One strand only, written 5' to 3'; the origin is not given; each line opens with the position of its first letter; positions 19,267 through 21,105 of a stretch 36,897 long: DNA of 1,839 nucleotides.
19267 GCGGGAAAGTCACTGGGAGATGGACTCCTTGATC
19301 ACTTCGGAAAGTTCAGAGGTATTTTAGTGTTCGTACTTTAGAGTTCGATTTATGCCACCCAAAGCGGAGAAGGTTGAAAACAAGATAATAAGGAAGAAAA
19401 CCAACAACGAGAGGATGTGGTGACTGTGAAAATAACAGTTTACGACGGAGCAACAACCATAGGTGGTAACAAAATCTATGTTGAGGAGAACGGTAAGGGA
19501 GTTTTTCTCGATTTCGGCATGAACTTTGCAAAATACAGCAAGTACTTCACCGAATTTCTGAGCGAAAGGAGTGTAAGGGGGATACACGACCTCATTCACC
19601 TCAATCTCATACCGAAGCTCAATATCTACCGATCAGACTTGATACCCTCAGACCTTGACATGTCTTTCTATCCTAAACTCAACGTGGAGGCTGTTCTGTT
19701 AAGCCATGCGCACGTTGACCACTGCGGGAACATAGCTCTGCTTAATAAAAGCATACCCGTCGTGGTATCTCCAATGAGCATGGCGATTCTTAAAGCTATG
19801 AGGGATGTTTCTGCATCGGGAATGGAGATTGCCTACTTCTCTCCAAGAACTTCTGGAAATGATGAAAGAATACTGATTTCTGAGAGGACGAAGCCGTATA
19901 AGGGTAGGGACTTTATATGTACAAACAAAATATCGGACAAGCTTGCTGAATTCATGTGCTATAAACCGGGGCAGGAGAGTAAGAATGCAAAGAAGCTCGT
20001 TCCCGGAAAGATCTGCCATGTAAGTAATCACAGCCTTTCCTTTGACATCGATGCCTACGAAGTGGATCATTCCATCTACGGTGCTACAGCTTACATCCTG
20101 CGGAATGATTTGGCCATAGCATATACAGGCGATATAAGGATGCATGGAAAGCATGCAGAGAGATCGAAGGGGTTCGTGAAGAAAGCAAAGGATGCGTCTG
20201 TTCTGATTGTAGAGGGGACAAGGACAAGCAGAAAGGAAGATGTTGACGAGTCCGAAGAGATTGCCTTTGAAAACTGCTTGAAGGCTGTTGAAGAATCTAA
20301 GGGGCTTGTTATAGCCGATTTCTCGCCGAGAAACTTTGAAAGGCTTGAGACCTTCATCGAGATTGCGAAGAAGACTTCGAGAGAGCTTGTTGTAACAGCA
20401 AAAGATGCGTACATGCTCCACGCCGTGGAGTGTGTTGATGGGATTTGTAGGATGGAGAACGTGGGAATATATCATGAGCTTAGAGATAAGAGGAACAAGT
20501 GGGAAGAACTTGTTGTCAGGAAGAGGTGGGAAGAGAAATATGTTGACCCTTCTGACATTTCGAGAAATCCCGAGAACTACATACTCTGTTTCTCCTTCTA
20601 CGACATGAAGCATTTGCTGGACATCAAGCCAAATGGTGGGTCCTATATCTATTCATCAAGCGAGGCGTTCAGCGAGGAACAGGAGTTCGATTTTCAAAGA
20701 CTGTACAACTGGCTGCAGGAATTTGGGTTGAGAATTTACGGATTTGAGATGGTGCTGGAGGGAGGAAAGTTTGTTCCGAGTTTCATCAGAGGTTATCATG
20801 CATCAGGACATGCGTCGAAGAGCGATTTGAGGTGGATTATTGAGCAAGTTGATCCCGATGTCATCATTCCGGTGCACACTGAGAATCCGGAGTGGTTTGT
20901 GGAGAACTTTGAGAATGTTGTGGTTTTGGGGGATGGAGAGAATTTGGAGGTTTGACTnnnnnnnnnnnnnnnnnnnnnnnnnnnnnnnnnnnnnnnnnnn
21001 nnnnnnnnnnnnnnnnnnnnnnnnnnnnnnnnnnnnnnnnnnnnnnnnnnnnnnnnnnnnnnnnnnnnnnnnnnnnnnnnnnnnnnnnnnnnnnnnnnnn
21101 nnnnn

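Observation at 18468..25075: Co-directional overlapping array joins a CARF-wHTH regulator, two extra nucleases and an orphan protein to a McrBC-type core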

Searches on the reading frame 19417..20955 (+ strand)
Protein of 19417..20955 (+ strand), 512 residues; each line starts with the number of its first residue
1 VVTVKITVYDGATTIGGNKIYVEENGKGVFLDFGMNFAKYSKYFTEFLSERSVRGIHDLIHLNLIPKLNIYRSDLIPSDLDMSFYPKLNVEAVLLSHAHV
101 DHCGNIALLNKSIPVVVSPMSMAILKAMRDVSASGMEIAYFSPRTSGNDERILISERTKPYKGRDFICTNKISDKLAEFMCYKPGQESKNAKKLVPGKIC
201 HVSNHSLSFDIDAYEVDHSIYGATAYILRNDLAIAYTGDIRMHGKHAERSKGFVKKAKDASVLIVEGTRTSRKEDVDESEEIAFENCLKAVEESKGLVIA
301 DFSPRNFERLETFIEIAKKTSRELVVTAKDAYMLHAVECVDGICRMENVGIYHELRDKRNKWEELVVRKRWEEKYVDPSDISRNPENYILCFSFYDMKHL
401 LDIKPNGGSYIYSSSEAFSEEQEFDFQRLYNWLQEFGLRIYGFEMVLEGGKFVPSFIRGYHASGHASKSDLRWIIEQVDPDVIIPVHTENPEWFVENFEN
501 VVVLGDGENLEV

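Call 3: search_protein_families(library=pfam, proteins=[window:19417-20955:+], max_evalue=0.01)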
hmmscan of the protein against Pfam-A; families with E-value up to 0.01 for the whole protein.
window:19417-20955:+ (512 aa): 3 families
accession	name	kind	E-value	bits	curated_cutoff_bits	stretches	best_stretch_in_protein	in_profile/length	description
PF12706.13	Lactamase_B_2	-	1.4e-08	35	27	1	90-128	31-73/200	Beta-lactamase superfamily domain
PF07521.17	RMMBL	-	1.4e-06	28.6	21.6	1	461-490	13-42/63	Zn-dependent metallo-hydrolase RNA specificity domain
PF00753.33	Lactamase_B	-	3.9e-05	24.1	22.7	1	87-117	41-71/196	Metallo-beta-lactamase superfamily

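Call 4: search_protein_families(library=padloc, proteins=[window:19417-20955:+], max_evalue=0.01)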
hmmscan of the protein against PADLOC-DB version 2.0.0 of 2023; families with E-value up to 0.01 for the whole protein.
window:19417-20955:+ (512 aa): 0 families

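Call 16: find_homologous_proteins(query=window:19417-20955:+, max_evalue=1e-10)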
Query window:19417-20955:+ (512 aa): 4453 proteins with E <= 1e-10 among 8000 candidates; the best 120 are listed.
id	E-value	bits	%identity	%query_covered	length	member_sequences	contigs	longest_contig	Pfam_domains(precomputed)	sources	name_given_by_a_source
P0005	0.0e+0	1166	100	99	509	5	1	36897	PF12706.14,PF07521.18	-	-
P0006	3.2e-294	994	84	99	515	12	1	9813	PF12706.14,PF07521.18,PF00753.34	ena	-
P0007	1.7e-290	982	83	99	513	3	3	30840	PF12706.14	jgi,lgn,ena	-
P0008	1.8e-286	969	84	99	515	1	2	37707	PF12706.14,PF07521.18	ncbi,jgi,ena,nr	ncbi:ribonuclease J [Archaeoglobales archaeon]|nr:MAG: ribonuclease J [Archaeoglobales archaeon]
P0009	1.8e-282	955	81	99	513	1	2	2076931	PF12706.14,PF07521.18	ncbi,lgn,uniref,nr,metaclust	ncbi:putative hydrolase of the metallo-beta-lactamase superfamily [Archaeoglobus sulfaticallidus PM7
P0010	4.0e-282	954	80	99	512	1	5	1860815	PF12706.14,PF07521.18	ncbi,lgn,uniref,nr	ncbi:MBL fold metallo-hydrolase RNA specificity domain-containing protein [Geoglobus acetivorans]|un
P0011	2.8e-269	912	76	99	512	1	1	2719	PF12706.14,PF07521.18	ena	-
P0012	5.1e-268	908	76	99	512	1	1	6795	PF12706.14,PF07521.18,PF00753.34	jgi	-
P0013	1.4e-267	906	76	99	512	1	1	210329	PF12706.14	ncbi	-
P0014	4.4e-263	892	74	99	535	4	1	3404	PF12706.14,PF07521.18,PF00753.34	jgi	jgi:ribonuclease J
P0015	1.5e-259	880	73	99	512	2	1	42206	PF12706.14,PF07521.18,PF00753.34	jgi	-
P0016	3.8e-258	875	73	99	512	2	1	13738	PF12706.14,PF00753.34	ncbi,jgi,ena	-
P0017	2.5e-246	836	70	99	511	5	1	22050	PF12706.14,PF07521.18,PF00753.34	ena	-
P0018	9.2e-244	828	70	99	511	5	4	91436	PF12706.14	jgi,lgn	jgi:ribonuclease J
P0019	9.9e-244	828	69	99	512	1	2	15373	PF12706.14,PF07521.18,PF00753.34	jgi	-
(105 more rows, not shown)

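Call 18: find_related_loci(query=A2, collection=genome_contigs, flank=10000)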
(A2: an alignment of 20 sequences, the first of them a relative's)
Query A2 (509 aa) in genome_contigs; peptide patterns used: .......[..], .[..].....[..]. (x = any residue, [..] = any of these).
303 stretches matched a pattern; 238 encode a relative of the query (tblastn E <= 1e-3); the best 80 are kept; 80 distinct loci.
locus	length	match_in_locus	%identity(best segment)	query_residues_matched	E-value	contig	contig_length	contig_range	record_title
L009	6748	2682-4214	83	1-509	0e+0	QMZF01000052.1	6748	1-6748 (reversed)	MAG: Archaeoglobales archaeon isolate B10_G2 B10_Guay2_scaffold_05812, whole genome shotgun sequence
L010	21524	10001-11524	83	1-506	0e+0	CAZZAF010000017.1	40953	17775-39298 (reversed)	MAG TPA_asm: uncultured archaeon isolate binchicken_co92_4 genome assembly, contig: NODE_220_length_40953_cov_12.542814,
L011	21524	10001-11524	69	1-507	0e+0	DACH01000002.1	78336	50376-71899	MAG TPA_asm: Archaeoglobus sp. UBA234 UBA234_contig_45, whole genome shotgun sequence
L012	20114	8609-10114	69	1-507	0e+0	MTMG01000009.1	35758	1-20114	MAG: Methanomicrobia archaeon JdFR-19 JGI24020J35080_1000413, whole genome shotgun sequence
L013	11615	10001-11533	68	1-509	0e+0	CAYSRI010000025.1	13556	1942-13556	MAG TPA_asm: uncultured archaeon isolate binchicken_co1_20 genome assembly, contig: NODE_2628_length_13556_cov_3.465595,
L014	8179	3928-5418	69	1-495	0e+0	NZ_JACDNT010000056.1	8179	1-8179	MAG: Archaeoglobus sp. isolate GB_MAG2_100 c_000000007019, whole genome shotgun sequence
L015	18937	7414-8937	67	1-508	0e+0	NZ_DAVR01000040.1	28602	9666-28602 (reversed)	MAG: Archaeoglobus sp. UBA230 UBA230_contig_302, whole genome shotgun sequence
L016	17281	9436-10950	70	3-509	0e+0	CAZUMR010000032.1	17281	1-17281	MAG TPA_asm: uncultured archaeon isolate binchicken_co219_213 genome assembly, contig: k141_618936, whole genome shotgun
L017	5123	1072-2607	67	1-508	0e+0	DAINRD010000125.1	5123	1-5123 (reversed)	MAG TPA_asm: Archaeoglobus sp. isolate CTOTU24189 NODE_421_length_5123_cov_3.215272, whole genome shotgun sequence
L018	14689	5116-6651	66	1-508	0e+0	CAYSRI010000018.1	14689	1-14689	MAG TPA_asm: uncultured archaeon isolate binchicken_co1_20 genome assembly, contig: NODE_2373_length_14689_cov_4.218396,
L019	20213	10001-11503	70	3-509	0e+0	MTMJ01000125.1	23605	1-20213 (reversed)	MAG: Archaeoglobus sp. JdFR-22 JGI24020J35080_1000659, whole genome shotgun sequence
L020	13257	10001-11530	68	3-509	0e+0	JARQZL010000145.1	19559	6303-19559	MAG: Archaeoglobales archaeon isolate INS_M23_B45 DNNIEKAA_145, whole genome shotgun sequence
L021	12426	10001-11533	68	1-509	0e+0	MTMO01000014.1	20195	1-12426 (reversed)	MAG: Archaeoglobus sp. JdFR-27 JGI24019J35510_1000567, whole genome shotgun sequence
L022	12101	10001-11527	66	1-508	0e+0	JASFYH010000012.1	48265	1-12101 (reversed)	MAG: Archaeoglobales archaeon isolate JZ-3_D_bin_138 NODE_12_length_48265_cov_4.022602, whole genome shotgun sequence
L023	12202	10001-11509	64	1-509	0e+0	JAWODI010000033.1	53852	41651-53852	MAG: Archaeoglobaceae archaeon isolate BLK5-2.bin.126 k191_992504, whole genome shotgun sequence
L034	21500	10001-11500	55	3-507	0e+0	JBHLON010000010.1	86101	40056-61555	MAG: Promethearchaeota archaeon isolate DZ3M.354 DZ3M.354@581, whole genome shotgun sequence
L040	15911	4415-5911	57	3-506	0e+0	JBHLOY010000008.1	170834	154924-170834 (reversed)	MAG: Promethearchaeota archaeon isolate DZ3S.305 DZ3S.305@94, whole genome shotgun sequence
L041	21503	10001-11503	57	3-507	0e+0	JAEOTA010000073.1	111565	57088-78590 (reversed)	MAG: Promethearchaeota archaeon isolate YT1_007 k127_67189678, whole genome shotgun sequence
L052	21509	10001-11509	55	3-509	0e+0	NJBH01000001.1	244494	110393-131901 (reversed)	MAG: Promethearchaeota archaeon Loki_b32 19, whole genome shotgun sequence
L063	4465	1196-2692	56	3-505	0e+0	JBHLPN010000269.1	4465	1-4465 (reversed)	MAG: Promethearchaeota archaeon isolate H2M.194 H2M.194@39491, whole genome shotgun sequence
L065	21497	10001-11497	56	3-505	3e-177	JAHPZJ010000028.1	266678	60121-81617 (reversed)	MAG: Promethearchaeota archaeon isolate LW60_5 NODE_61_length_266678_cov_15.720414, whole genome shotgun sequence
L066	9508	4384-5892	56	3-509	7e-177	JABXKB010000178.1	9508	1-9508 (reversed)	MAG: Promethearchaeota archaeon isolate Hel_238_bin13 contig-145_16774, whole genome shotgun sequence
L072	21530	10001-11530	53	3-509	1e-175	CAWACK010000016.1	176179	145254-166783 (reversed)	MAG: Candidatus Bathyarchaeota archaeon isolate MFD03726.bin.1.105 genome assembly, contig: contig_47589, whole genome s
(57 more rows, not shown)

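Call 24: search_protein_families(library=ncbifam, proteins=[window:19417-20955:+], max_evalue=0.001)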
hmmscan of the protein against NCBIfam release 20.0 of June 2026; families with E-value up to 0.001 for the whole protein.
window:19417-20955:+ (512 aa): 6 families
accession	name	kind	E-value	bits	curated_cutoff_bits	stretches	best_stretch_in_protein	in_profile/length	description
TIGR00649.1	MG423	subfamily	1.1e-17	63.6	400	2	189-330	110-253/546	RNase J family beta-CASP ribonuclease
NF047419.1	RNase_J1_RnjA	exception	7.5e-12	44.7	820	0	208-329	125-250/549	ribonuclease J1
NF045584.1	cas14_MBL_CASP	equivalog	4.1e-06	25.4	800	0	83-110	45-71/612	type VII CRISPR-associated protein Cas14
TIGR03675.1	arCOG00543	equivalog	1.8e-05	23.2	580.2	0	89-111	228-250/631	beta-CASP ribonuclease aCPSF1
NF041257.1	GntH_guanitoxin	equivalog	3.3e-05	22.9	333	0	211-278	166-231/374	guanitoxin biosynthesis MBL fold metallo-hydrolase GntH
NF012229.1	bla_class_B_core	domain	3.7e-05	23.9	100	1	87-130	49-93/139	metallo-beta-lactamase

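Call 25: search_solved_structures(query=window:19417-20955:+, max_evalue=0.001)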
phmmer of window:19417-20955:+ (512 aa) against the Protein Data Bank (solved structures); distinct sequences matched with E-value up to 0.001: 10.
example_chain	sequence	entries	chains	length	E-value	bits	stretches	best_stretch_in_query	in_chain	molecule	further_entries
2az4_A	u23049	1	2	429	2.1e-22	82.7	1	208-334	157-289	hypothetical protein EF2904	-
7pcr_A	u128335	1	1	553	1.7e-06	30.2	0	66-130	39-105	Ribonuclease J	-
5haa_A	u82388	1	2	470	3.3e-06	29.3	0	56-130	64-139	Ribonuclease J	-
5ws2_A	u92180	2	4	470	3.3e-06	29.2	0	56-130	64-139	Ribonuclease J | MPY-RNase J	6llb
8cgl_A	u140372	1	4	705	4.4e-06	28.8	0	66-130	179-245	Ribonuclease J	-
3bk1_A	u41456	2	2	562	1.3e-05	27.3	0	174-331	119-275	Metal dependent hydrolase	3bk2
6k6s_A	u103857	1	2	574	2.4e-05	26.4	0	449-489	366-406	Ribonuclease J 1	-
5hab_A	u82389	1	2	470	7.9e-05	24.7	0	56-130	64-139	Ribonuclease J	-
3t3n_A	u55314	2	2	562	0.00015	23.8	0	173-331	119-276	Metal dependent hydrolase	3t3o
4xwt_A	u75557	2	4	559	0.00029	22.9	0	66-137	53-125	DR2417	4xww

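Call 42: search_protein_families(library=pfam, proteins=[L018:3808-4110:+, L015:8921-9805:+, L015:9784-10482:+, L018:8195-8566:+, L016:8591-9190:+, L016:11334-11819:+], max_evalue=0.01)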
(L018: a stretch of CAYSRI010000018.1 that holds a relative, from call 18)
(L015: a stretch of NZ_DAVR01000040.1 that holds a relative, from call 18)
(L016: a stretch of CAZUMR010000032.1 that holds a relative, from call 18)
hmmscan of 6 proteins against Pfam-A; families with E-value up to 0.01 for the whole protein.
L018:3808-4110:+ (100 aa): 2 families
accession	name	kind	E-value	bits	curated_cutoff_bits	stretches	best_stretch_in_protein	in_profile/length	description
PF01541.30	GIY-YIG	-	1.1e-07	32.5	22.6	1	32-96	2-78/78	GIY-YIG catalytic domain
PF24348.1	DUF7508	-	5.9e-05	23.6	26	1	18-73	8-61/79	Domain of unknown function (DUF7508)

L015:8921-9805:+ (294 aa): 8 families
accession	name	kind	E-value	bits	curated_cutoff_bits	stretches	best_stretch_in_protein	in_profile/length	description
PF13424.12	TPR_12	-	4.4e-17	62.5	30.1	2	85-152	9-76/77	Tetratricopeptide repeat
PF13374.12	TPR_10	-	2.1e-11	43.9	27.5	1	120-155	1-36/42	Tetratricopeptide repeat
PF00515.34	TPR_1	-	6.8e-09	35.6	27.8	1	207-230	4-27/34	Tetratricopeptide repeat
PF13181.12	TPR_8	-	4.5e-08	33.1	25.7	1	207-233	4-30/34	Tetratricopeptide repeat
PF07719.23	TPR_2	-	8.7e-08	32.2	27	1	207-233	4-30/34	Tetratricopeptide repeat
PF13176.12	TPR_7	-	2e-07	31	27.9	1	209-238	4-33/36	Tetratricopeptide repeat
PF13428.12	TPR_14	-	0.00035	21.4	23.5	0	127-149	7-29/44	Tetratricopeptide repeat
PF13431.12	TPR_17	-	0.00056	20.4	24.4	0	122-141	14-33/34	Tetratricopeptide repeat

L015:9784-10482:+ (232 aa): 2 families
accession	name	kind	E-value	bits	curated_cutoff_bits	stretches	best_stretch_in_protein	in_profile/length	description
PF13230.11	GATase_4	-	1.6e-38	132.6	23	1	1-194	1-202/272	Glutamine amidotransferases class-II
PF13522.11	GATase_6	-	1.4e-05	25.6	27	1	66-108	9-48/130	Glutamine amidotransferase domain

L018:8195-8566:+ (123 aa): 1 family
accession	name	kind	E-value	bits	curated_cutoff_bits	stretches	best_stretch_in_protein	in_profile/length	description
PF08671.16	SinI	-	0.0042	17.2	31.4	1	38-52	13-27/28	Anti-repressor SinI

L016:8591-9190:+ (199 aa): 8 families
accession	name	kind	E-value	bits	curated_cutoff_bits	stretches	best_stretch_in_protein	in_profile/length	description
PF22785.1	Tc-R-P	-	9.5e-13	49.1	27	1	35-132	13-103/106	Polymorphic toxin system, DSP-PTPase phosphatase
PF00782.25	DSPc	-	3.7e-11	43.4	33.5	1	69-147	33-112/133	Dual specificity phosphatase, catalytic domain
PF22784.1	PTP-SAK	-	1.1e-09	38.9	27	1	45-156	31-133/153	Swiss Army Knife protein, DSP-PTPase phosphatase domain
PF22741.1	PTP-NADK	-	1.3e-07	31.6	27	1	39-144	42-144/163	DSP-PTPase phosphatase fused to NAD+ Kinase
PF05706.17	CDKN3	-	3.2e-05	24.1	20.7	1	33-132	59-157/168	Cyclin-dependent kinase inhibitor 3 (CDKN3)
PF00102.32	Y_phosphatase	-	0.00012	22.2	20.9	1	94-128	151-189/234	Protein-tyrosine phosphatase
PF14566.11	PTPlike_phytase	-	0.002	18.7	27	1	82-126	108-151/158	Inositol hexakisphosphate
PF13350.11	Y_phosphatase3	-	0.0033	17.9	22.2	1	85-129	109-149/240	Tyrosine phosphatase family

L016:11334-11819:+ (161 aa): 2 families
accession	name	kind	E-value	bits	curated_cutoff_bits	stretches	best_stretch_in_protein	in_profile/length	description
PF11848.13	DUF3368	-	1.4e-11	44.5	27.3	1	113-157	1-44/46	Domain of unknown function (DUF3368)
PF20698.3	PIN-TPR-GreABC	-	0.00055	20.6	27.8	1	8-43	5-42/138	PIN domain associated with the TPR-GreAB-C-PIN system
